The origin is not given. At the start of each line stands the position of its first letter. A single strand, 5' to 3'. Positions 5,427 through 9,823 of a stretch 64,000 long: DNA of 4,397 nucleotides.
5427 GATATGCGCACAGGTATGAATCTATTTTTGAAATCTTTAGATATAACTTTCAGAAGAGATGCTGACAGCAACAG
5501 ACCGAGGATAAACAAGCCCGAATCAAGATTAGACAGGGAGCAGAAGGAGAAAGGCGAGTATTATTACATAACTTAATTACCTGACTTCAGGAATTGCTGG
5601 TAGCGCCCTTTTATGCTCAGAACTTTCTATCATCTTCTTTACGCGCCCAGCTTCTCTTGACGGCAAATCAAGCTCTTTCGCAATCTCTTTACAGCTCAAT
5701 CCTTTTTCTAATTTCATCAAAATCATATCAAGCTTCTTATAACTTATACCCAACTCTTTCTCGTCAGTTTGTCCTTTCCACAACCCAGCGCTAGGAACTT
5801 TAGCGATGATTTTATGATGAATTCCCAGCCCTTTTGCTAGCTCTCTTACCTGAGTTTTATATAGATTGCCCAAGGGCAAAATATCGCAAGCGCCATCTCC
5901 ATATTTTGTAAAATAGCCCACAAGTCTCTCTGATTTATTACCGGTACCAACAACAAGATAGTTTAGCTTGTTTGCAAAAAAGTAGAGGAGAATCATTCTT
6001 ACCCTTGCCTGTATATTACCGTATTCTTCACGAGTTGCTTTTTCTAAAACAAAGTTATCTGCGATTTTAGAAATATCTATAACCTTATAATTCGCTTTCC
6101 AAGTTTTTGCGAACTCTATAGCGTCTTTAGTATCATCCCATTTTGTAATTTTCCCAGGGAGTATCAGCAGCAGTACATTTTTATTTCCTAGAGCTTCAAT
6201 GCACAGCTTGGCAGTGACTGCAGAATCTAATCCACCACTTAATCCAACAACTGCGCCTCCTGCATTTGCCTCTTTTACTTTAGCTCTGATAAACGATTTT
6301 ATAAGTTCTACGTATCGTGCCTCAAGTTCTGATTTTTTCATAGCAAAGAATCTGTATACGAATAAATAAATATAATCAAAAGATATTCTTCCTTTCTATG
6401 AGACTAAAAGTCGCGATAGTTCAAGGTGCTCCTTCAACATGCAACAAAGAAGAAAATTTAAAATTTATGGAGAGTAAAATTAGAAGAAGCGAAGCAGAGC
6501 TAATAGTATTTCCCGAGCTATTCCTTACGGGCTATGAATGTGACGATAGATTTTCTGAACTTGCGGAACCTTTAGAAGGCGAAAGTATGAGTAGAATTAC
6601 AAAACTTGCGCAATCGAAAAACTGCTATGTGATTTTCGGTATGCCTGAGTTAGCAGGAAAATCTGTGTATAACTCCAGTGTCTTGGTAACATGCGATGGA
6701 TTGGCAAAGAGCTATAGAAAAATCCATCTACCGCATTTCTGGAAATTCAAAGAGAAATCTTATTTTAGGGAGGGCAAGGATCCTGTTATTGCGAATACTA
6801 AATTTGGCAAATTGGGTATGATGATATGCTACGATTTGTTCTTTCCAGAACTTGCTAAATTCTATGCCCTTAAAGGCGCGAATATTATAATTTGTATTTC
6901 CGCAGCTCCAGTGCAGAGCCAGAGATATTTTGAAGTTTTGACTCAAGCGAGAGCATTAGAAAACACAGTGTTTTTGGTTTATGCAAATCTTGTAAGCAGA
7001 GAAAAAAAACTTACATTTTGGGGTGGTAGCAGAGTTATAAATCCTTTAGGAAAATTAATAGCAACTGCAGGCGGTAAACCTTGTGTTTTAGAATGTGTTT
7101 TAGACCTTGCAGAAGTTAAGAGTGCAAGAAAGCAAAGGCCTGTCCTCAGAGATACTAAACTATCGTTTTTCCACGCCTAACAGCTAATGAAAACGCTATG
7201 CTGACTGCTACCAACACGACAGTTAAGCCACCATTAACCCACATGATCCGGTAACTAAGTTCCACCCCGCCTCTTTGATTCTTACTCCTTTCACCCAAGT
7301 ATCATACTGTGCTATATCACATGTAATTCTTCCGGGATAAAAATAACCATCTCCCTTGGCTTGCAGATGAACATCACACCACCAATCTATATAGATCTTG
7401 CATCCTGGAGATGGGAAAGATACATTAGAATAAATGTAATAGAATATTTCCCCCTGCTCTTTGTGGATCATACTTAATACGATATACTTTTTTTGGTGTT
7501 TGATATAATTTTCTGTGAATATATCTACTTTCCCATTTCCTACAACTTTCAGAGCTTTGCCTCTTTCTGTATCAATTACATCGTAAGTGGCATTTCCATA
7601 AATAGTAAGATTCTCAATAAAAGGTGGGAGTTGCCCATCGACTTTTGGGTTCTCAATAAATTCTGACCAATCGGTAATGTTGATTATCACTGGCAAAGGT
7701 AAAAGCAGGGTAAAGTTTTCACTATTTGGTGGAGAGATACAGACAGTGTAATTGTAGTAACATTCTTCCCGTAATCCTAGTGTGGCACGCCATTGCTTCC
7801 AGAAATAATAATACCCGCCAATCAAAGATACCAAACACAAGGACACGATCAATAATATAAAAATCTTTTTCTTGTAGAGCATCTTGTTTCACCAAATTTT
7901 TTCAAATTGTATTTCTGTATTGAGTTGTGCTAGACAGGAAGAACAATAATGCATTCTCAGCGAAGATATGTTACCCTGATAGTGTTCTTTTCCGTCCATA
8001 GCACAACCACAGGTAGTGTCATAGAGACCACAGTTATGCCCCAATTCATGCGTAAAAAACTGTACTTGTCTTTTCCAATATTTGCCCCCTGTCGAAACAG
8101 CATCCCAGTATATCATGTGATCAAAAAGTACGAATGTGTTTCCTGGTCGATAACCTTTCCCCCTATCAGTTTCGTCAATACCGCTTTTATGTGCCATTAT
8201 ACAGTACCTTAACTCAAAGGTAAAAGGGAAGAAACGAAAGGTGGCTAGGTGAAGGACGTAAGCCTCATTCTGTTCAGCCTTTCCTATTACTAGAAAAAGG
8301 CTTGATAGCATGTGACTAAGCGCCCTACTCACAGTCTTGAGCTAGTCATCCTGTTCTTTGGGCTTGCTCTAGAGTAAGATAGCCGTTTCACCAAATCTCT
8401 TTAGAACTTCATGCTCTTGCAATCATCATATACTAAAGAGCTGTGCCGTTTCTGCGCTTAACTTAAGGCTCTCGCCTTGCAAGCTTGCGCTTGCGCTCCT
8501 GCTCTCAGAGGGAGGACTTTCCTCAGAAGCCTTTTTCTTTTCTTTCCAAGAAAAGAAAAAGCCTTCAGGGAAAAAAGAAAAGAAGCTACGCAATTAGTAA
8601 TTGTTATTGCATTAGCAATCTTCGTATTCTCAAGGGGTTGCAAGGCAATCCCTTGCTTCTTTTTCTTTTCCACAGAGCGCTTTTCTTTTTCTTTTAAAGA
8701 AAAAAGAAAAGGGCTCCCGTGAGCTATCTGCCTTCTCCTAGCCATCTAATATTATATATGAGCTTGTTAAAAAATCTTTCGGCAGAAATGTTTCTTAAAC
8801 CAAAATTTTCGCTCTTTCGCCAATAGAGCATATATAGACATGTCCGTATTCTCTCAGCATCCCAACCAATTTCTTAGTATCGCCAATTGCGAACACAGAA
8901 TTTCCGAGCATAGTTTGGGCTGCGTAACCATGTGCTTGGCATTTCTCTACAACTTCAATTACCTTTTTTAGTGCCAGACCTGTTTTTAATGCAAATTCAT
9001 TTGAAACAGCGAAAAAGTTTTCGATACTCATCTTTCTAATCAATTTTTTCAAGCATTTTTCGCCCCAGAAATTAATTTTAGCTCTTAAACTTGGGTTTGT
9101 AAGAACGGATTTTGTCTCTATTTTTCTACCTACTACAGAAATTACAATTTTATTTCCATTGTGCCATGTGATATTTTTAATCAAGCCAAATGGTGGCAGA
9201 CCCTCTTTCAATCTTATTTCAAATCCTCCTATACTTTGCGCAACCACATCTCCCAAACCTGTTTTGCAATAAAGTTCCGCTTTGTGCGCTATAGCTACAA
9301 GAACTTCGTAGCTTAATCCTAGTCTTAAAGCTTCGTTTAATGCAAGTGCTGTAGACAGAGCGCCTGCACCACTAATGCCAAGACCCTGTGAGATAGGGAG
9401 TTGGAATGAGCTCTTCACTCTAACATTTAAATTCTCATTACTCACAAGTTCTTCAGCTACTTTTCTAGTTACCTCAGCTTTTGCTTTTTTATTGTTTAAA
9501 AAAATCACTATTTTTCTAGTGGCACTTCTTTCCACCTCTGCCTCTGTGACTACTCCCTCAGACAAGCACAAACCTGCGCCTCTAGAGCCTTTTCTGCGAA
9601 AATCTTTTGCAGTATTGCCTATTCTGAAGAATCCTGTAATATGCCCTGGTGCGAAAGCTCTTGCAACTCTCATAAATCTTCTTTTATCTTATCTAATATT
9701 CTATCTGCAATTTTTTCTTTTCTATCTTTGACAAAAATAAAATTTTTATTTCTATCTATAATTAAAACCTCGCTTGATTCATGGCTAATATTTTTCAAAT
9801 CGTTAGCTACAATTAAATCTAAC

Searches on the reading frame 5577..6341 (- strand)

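Call 77: search_protein_families(library=pfam, max_evalue=0.000001, proteins=[window:5577-6341:-])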
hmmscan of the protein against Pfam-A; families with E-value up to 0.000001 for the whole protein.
window:5577-6341:- (254 aa): 1 family
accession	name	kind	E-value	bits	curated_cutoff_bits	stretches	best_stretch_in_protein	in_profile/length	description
PF02540.23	NAD_synthase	-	2.1e-85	286.2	21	1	11-248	2-242/242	NAD synthase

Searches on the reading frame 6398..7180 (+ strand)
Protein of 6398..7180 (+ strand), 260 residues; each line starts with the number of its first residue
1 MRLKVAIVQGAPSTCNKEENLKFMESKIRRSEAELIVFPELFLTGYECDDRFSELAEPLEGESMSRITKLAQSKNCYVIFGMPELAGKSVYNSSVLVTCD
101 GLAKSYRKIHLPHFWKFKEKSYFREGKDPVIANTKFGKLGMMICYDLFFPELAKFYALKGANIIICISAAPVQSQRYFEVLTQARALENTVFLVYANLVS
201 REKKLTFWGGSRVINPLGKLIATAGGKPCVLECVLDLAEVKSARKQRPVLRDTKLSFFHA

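Call 77: search_protein_families(library=pfam, max_evalue=0.000001, proteins=[window:6398-7180:+])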
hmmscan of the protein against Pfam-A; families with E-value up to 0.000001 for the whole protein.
window:6398-7180:+ (260 aa): 1 family
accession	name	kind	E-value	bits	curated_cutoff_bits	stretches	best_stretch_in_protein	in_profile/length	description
PF00795.27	CN_hydrolase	-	2.6e-53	181.4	23.2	1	4-245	1-256/256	Carbon-nitrogen hydrolase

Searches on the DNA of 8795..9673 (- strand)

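Call 36: search_rna_families(sources=[L007, L008, L009, L010, L011], threshold=gathering)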
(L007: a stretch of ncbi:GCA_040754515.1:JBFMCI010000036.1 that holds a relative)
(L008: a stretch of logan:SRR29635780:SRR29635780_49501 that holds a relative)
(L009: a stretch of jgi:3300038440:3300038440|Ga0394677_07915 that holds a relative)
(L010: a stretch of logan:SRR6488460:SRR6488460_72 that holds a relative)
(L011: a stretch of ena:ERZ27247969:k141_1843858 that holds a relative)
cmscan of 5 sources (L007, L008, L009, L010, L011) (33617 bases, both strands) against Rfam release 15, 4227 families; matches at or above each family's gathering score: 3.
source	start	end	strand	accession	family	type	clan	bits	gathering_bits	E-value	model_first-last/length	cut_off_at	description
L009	1335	1659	+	RF00373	RNaseP_arch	Gene; ribozyme;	CL00002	176.5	84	5.4e-51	1-288/288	no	Archaeal RNase P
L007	6430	6824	+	RF00373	RNaseP_arch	Gene; ribozyme;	CL00002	159.4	84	1.3e-45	1-288/288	no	Archaeal RNase P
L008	6399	6793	+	RF00373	RNaseP_arch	Gene; ribozyme;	CL00002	159.4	84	1.3e-45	1-288/288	no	Archaeal RNase P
